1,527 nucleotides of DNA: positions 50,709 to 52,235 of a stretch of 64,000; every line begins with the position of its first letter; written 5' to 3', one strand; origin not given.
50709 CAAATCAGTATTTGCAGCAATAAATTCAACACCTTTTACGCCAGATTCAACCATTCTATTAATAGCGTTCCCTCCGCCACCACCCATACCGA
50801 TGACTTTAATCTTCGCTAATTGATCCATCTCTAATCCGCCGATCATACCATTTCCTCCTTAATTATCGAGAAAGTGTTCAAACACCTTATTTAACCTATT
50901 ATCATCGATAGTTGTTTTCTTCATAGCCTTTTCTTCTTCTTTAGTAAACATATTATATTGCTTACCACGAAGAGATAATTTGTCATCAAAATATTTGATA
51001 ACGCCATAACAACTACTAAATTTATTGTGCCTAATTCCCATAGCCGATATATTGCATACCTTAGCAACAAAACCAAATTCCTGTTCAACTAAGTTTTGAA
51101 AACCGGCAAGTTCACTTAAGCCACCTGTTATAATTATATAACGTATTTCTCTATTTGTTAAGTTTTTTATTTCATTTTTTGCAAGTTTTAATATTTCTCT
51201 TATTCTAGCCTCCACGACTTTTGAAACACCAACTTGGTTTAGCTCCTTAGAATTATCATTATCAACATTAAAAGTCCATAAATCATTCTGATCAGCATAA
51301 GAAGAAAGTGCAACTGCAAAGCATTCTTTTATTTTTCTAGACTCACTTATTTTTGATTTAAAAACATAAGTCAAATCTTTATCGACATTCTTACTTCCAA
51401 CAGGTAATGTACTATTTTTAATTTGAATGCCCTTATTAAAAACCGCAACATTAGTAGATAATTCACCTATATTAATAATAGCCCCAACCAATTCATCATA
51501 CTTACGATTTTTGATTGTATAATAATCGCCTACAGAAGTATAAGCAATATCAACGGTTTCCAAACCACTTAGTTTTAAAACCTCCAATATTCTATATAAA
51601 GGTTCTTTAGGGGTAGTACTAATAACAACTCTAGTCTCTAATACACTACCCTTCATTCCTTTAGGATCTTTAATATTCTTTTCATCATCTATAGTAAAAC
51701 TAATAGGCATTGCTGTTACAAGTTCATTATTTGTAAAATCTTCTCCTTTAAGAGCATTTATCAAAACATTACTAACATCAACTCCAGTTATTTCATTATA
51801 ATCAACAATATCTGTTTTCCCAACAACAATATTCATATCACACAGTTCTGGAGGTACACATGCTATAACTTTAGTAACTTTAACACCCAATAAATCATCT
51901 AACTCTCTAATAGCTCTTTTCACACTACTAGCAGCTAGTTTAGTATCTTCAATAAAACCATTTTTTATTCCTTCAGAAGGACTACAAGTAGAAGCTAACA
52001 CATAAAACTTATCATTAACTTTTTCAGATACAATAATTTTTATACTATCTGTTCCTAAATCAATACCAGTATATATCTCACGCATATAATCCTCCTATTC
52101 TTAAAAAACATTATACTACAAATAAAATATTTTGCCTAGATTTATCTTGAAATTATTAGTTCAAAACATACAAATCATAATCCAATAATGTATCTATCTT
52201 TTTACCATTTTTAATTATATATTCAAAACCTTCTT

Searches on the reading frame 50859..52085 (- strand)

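Call 45: search_protein_families(library=pfam, proteins=[window:50859-52085:-], max_evalue=0.0001)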
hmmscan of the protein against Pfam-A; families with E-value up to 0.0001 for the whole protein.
window:50859-52085:- (408 aa): 4 families
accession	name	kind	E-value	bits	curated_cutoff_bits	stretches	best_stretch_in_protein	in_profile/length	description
PF14450.12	FtsA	-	1.3e-17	64.8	31.8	1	202-361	1-127/127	Cell division protein FtsA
PF02491.25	SHS2_FTSA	-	9.1e-12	45.6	25.4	1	89-155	11-77/79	SHS2 domain inserted in FTSA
PF11104.14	PilM_2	-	1.3e-06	28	27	0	311-348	272-309/340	Type IV pilus assembly protein PilM;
PF06723.19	MreB_Mbl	-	9.7e-06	25.1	27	0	203-345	149-305/327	MreB/Mbl protein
